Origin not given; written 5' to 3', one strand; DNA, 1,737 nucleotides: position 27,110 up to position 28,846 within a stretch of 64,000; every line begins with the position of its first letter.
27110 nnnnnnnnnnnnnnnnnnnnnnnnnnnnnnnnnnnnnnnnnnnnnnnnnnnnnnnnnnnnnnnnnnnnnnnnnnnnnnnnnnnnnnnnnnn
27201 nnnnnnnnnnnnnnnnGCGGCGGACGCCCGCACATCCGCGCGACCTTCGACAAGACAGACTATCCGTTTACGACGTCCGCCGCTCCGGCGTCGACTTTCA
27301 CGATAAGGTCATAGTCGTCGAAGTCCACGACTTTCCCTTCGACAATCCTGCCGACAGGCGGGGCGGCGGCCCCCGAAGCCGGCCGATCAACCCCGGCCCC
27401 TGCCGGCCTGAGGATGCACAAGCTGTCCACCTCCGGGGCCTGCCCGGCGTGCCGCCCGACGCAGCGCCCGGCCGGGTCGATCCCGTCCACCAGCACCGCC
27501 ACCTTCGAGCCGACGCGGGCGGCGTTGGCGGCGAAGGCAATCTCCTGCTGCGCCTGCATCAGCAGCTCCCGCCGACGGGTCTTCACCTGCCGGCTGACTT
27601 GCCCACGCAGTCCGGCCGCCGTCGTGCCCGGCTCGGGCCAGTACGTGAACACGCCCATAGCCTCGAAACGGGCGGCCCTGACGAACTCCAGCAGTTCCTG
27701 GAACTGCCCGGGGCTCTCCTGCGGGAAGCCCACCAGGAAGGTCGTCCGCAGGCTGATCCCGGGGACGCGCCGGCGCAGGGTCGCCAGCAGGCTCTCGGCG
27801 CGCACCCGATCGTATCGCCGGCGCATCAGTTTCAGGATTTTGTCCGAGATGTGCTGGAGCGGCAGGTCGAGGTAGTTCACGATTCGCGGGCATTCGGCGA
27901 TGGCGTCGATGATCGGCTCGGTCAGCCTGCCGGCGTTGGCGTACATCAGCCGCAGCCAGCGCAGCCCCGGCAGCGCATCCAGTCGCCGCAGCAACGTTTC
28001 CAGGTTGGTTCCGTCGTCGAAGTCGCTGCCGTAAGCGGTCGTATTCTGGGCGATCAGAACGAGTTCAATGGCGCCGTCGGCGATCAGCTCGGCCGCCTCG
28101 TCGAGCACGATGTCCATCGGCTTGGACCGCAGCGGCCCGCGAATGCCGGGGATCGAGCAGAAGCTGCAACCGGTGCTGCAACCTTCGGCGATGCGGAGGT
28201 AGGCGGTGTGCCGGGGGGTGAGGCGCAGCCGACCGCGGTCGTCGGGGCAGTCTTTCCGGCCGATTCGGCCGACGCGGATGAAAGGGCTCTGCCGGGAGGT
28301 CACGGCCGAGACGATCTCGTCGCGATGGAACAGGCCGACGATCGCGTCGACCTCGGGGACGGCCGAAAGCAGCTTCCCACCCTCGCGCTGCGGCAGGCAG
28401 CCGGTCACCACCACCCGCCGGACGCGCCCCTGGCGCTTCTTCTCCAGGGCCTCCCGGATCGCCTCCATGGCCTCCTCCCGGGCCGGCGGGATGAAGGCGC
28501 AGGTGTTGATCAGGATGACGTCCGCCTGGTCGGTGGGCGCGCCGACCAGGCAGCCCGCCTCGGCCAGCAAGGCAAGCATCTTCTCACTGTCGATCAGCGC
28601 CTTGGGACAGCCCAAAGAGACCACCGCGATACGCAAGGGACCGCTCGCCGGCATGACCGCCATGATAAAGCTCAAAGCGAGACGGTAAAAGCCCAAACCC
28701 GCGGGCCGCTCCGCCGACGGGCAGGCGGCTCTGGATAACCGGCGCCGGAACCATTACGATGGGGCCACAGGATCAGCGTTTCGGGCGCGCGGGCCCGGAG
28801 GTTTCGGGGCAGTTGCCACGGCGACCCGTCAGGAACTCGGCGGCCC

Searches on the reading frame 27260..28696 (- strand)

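Call 3: search_protein_families(library=pfam, proteins=[window:27260-28696:-], max_evalue=1)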
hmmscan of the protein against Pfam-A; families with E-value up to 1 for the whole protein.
window:27260-28696:- (478 aa): 4 families
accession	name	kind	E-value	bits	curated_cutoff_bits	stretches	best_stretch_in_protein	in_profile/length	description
PF00919.26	UPF0004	-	1.1e-22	80.3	27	1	22-121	1-98/98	Uncharacterized protein family UPF0004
PF04055.27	Radical_SAM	-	3.3e-22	79.9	29.5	1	169-339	3-166/166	Radical SAM superfamily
PF18693.7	TRAM_2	-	7.6e-11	42.5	27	1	395-467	1-61/63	TRAM domain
PF00575.29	S1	-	0.55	11.1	22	0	446-471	2-27/74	S1 RNA binding domain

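Call 4: search_protein_families(library=ncbifam, proteins=[window:27260-28696:-], max_evalue=1)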
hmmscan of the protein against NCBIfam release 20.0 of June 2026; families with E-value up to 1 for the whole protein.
window:27260-28696:- (478 aa): 22 families
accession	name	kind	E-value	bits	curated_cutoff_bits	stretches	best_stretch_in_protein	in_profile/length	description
TIGR01125.1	TIGR01125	equivalog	7.1e-127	424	356.95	1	22-465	1-431/432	30S ribosomal protein S12 methylthiotransferase RimO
TIGR00089.1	TIGR00089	subfamily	2e-108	362.9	251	1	22-405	1-381/429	MiaB/RimO family radical SAM methylthiotransferase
TIGR01579.1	MiaB-like-C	equivalog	1.8e-69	235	357.05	1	26-408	2-384/416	tRNA (N(6)-L-threonylcarbamoyladenosine(37)-C(2))-methylthiotransferase MtaB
TIGR01574.1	miaB-methiolase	equivalog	3.1e-69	234.1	355.3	1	27-405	6-388/437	tRNA (N6-isopentenyl adenosine(37)-C2)-methylthiotransferase MiaB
TIGR01578.1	MiaB-like-B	hypoth_equivalog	3.4e-59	200.7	314.7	1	23-411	2-379/421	tRNA (N(6)-L-threonylcarbamoyladenosine(37)-C(2))-methylthiotransferase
NF010916.0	PRK14336.1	equivalog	5.3e-53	180.3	606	1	26-415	7-376/418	tRNA (N6-isopentenyl adenosine(37)-C2)-methylthiotransferase MiaB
TIGR04014.1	B12_SAM_MJ_0865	equivalog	8.6e-16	57.7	360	1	164-363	160-357/434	methyl-coenzyme M reductase glutamine C-methyltransferase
TIGR04013.1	B12_SAM_MJ_1487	hypoth_equivalog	1e-11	44.4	251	1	164-374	151-368/382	TIGR04013 family B12-binding domain/radical SAM domain-containing protein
TIGR04479.1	bcpD_PhpK_rSAM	subfamily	1.4e-08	33.5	600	1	162-355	239-422/504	PhpK family radical SAM P-methyltransferase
TIGR04295.1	B12_rSAM_oligo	hypoth_equivalog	7e-05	21.7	400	1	164-215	200-251/422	TIGR04295 family B12-binding domain-containing radical SAM protein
NF038361.1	rSAM_Sden_1168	equivalog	7.8e-05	21.4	575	1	168-357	286-466/560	Sden_1168 family B12-binding radical SAM P-methyltransferase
NF040546.1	rSAM_CUAEP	equivalog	9e-05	21.3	500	2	162-210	169-218/468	CUAEP/CCAEP-tail radical SAM (seleno)protein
TIGR03904.1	SAM_YgiQ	equivalog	0.00065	18.4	462.35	2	281-361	443-526/558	YgiQ family radical SAM protein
TIGR00510.1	lipA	equivalog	0.0016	17.8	310.25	1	162-327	61-220/302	lipoyl synthase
TIGR03975.1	rSAM_ocin_1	subfamily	0.0031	16.1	281.85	1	170-340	267-428/606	RiPP maturation radical SAM C-methyltransferase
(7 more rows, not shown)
